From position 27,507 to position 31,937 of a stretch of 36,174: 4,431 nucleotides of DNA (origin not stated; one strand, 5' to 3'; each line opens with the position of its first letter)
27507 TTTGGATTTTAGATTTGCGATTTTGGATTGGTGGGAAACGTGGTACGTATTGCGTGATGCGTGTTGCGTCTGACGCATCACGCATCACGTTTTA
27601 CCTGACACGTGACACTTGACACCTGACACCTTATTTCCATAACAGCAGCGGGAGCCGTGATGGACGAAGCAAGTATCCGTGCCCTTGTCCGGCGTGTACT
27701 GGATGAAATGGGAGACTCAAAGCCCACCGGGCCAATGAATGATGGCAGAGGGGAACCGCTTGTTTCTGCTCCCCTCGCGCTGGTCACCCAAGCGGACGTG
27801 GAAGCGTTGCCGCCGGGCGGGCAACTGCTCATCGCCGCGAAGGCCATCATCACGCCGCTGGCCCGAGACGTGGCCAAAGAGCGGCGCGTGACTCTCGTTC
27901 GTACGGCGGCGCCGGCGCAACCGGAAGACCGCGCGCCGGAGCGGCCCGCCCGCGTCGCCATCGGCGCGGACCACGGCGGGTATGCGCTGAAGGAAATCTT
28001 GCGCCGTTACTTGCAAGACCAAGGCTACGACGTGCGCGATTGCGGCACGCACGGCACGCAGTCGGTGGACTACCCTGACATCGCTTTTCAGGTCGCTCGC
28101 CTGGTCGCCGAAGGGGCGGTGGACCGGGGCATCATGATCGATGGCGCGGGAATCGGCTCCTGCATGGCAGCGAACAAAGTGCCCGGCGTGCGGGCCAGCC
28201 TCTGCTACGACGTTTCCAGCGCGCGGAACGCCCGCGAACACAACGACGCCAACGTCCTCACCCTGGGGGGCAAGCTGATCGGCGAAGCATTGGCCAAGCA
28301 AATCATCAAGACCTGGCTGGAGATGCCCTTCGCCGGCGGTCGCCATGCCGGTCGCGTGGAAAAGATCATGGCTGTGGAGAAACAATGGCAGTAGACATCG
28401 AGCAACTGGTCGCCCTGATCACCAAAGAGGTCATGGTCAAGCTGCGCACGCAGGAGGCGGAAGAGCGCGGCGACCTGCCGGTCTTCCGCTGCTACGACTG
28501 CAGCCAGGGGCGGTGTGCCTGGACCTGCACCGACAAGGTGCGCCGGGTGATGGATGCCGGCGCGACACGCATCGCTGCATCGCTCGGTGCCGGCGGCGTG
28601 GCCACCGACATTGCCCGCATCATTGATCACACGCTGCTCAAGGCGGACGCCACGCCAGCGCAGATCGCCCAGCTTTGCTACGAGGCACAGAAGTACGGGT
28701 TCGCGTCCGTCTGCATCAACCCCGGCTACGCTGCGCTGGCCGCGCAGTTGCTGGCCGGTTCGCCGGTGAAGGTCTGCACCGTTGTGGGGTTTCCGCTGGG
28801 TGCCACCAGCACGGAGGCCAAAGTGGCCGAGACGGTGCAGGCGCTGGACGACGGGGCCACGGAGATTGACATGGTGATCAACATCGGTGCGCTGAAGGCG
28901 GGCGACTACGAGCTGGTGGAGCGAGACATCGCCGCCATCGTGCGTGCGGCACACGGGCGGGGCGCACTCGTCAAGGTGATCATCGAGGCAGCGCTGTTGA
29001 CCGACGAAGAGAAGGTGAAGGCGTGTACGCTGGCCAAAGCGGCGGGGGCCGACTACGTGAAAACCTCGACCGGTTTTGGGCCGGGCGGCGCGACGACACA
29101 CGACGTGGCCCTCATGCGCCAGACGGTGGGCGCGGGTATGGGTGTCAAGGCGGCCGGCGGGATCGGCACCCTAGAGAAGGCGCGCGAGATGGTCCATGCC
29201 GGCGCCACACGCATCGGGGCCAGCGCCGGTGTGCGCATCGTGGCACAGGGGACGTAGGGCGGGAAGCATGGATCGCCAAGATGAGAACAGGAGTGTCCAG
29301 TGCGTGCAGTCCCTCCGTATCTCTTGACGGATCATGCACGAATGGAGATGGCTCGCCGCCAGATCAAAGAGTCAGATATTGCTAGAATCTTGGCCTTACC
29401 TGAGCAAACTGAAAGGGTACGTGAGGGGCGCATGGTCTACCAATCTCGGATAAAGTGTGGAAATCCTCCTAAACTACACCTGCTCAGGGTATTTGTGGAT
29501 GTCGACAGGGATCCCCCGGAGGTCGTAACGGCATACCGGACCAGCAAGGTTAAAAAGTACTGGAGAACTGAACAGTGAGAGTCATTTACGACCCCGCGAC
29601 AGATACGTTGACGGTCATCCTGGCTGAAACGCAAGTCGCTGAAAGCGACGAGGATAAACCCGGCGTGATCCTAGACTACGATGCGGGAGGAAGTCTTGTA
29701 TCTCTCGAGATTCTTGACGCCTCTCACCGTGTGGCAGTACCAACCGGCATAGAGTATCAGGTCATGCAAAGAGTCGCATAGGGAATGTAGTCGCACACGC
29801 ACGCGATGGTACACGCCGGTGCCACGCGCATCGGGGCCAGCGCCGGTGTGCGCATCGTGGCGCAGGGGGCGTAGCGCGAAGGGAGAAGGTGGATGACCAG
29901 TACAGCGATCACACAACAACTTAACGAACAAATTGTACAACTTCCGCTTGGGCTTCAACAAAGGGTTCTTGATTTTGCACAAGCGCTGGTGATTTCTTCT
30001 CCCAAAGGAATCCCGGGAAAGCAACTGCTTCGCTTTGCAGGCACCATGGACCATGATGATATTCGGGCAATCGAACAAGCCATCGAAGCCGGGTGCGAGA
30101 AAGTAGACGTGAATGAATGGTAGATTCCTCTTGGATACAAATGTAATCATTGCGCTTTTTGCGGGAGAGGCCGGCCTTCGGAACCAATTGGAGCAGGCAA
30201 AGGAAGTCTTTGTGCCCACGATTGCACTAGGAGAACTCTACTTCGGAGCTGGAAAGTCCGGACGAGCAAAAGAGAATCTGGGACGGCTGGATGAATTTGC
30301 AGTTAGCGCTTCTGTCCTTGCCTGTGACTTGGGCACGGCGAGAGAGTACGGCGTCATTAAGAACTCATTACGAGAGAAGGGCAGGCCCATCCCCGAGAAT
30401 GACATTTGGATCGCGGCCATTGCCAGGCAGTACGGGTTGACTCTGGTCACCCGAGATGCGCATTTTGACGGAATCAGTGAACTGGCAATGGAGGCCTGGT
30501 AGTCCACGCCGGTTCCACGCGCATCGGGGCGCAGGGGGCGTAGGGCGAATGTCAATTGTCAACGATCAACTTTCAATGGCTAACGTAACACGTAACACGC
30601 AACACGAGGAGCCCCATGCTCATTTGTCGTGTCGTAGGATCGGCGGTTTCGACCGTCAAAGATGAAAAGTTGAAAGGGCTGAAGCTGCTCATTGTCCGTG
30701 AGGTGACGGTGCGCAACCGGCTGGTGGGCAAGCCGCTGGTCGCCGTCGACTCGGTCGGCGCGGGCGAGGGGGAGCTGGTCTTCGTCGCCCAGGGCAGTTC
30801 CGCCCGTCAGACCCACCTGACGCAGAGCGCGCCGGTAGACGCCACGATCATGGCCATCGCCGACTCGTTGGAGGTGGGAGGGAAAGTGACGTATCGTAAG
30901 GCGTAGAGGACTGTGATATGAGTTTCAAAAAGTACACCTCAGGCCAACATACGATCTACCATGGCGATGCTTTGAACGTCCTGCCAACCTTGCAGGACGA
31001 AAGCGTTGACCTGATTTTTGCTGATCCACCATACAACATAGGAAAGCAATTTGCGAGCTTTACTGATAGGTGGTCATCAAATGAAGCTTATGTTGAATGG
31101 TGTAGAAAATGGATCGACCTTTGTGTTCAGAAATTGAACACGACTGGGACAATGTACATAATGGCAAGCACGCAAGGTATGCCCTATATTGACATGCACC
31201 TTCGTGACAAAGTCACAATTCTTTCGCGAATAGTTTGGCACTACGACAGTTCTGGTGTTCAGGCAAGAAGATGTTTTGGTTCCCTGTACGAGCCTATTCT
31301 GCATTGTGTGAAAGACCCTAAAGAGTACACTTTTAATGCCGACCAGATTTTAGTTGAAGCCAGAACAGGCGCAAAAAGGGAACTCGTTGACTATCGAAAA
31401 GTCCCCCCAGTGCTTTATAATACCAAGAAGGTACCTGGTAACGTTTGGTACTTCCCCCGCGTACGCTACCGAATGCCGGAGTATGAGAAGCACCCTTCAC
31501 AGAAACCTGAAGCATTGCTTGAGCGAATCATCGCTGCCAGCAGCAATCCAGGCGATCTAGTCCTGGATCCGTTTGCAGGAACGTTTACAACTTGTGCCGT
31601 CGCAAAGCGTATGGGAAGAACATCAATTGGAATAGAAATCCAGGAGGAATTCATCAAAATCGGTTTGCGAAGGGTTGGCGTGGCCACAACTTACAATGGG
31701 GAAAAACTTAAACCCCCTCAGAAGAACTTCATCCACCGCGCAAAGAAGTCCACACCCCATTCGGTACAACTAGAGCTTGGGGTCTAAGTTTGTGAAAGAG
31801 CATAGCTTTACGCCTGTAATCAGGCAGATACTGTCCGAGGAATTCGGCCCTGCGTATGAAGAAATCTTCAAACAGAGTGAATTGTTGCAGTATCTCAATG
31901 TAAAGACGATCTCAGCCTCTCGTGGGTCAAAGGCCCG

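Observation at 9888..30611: Intergenic spacers are built almost entirely from in-register heptanucleotide arrays with a conserved order of sub-families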

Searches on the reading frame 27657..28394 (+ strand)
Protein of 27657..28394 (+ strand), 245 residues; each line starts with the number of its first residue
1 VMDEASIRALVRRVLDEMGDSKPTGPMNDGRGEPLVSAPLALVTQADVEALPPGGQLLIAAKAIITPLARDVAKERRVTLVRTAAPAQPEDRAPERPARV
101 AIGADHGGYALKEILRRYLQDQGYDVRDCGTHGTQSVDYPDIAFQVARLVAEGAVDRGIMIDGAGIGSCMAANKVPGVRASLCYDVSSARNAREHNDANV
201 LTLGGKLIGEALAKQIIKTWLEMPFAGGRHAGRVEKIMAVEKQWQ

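Call 15: search_protein_families(library=pfam, proteins=[window:27657-28394:+])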
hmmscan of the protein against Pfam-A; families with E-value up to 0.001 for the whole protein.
window:27657-28394:+ (245 aa): 2 families
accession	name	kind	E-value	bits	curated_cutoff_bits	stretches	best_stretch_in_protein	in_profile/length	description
PF02502.23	LacAB_rpiB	-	8.4e-56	188.2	24.7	1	100-237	1-138/138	Ribose/Galactose Isomerase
PF15953.10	PDU_like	-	2.1e-07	31.4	27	1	27-78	101-152/153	Putative propanediol utilisation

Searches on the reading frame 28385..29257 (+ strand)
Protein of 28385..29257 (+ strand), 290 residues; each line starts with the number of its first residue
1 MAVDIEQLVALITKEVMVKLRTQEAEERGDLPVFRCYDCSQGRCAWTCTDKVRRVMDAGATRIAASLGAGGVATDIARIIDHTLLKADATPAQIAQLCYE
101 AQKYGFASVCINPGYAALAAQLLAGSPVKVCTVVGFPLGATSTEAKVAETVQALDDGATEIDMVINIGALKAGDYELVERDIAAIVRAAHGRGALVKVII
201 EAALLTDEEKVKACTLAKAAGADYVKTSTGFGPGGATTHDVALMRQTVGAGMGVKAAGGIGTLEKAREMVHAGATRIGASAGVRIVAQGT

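Call 15: search_protein_families(library=pfam, proteins=[window:28385-29257:+])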
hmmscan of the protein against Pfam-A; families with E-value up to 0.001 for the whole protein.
window:28385-29257:+ (290 aa): 1 family
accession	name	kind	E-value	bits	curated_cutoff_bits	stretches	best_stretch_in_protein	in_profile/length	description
PF01791.15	DeoC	-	1e-16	61.7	23.8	1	79-282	5-219/229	DeoC/LacD family aldolase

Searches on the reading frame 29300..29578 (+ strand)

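Call 34: search_protein_families(library=pfam, proteins=[window:29300-29578:+], max_evalue=0.01)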
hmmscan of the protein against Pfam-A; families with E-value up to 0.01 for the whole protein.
window:29300-29578:+ (92 aa): 1 family
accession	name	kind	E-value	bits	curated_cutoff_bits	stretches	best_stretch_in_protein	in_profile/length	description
PF14076.12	DUF4258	-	1.3e-08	35.4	25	1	9-80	1-71/71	Domain of unknown function (DUF4258)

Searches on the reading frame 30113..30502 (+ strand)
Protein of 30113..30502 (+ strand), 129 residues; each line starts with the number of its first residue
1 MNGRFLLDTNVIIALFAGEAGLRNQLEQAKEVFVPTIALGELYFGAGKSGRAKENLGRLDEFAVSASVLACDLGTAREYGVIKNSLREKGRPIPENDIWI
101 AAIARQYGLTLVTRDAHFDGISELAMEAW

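Call 15: search_protein_families(library=pfam, proteins=[window:30113-30502:+])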
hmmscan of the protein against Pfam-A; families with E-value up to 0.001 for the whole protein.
window:30113-30502:+ (129 aa): 1 family
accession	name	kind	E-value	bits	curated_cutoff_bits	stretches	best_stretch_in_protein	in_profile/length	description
PF01850.27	PIN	-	1.9e-18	67.6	23.6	1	6-122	2-118/120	PIN domain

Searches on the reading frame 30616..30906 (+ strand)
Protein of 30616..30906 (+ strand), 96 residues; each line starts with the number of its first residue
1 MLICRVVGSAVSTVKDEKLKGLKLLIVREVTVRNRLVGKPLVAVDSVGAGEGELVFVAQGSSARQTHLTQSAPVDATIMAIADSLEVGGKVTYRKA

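Call 34: search_protein_families(library=pfam, proteins=[window:30616-30906:+], max_evalue=0.01)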
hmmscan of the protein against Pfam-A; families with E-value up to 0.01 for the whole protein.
window:30616-30906:+ (96 aa): 1 family
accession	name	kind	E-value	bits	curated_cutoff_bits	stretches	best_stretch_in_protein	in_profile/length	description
PF03319.19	EutN_CcmL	-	2e-29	102.4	25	1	1-83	1-83/83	Ethanolamine utilisation protein EutN/carboxysome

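Call 44: find_encoding_contigs(protein=window:30616-30906:+, flank=3000, max_places=10)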
Protein window:30616-30906:+ (96 aa): 4 contigs read that carry it; 4 places shown.
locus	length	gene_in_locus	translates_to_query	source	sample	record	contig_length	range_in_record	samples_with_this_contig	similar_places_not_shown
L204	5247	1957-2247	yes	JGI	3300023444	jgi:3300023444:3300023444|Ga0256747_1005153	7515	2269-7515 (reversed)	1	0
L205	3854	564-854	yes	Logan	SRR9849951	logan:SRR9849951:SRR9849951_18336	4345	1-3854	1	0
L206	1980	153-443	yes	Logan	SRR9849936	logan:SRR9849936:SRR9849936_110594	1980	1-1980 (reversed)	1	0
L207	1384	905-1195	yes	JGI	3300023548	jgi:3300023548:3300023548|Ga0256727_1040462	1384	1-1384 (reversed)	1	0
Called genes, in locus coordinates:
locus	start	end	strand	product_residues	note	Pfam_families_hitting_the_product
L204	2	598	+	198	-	?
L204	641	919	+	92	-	PF14076:DUF4258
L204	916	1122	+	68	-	PF10049:DUF2283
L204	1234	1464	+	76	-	-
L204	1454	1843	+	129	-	PF01850:PIN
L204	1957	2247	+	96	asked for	PF03319:EutN_CcmL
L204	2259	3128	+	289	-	PF01555:N6_N4_Mtase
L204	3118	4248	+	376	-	-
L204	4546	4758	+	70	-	PF03319:EutN_CcmL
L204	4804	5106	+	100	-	PF04255:DUF433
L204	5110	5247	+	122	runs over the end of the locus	PF18480:DUF5615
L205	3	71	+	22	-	?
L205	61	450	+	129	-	PF01850:PIN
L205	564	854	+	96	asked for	PF03319:EutN_CcmL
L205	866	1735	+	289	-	PF01555:N6_N4_Mtase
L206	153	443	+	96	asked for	PF03319:EutN_CcmL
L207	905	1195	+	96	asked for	PF03319:EutN_CcmL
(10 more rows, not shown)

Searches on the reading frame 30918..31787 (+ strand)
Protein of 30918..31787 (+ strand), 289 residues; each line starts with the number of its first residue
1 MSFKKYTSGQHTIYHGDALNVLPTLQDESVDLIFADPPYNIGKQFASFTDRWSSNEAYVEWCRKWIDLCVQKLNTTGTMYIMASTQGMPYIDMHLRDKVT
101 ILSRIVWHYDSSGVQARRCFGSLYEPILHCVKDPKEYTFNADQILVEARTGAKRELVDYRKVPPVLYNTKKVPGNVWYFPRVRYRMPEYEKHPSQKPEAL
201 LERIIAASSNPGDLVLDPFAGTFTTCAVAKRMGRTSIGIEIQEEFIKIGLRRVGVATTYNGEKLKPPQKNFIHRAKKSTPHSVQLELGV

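Call 34: search_protein_families(library=pfam, proteins=[window:30918-31787:+], max_evalue=0.01)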
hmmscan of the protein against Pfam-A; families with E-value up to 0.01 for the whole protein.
window:30918-31787:+ (289 aa): 3 families
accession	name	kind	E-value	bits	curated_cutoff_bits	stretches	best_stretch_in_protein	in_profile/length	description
PF01555.25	N6_N4_Mtase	-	3.1e-58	197.8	26.7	1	30-248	1-218/221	DNA methylase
PF03602.21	Cons_hypoth95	-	0.0046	17.1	24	0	10-44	92-128/182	Conserved hypothetical protein 95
PF02384.22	N6_Mtase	-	0.0097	15.7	20.4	0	10-82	106-182/311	N-6 DNA Methylase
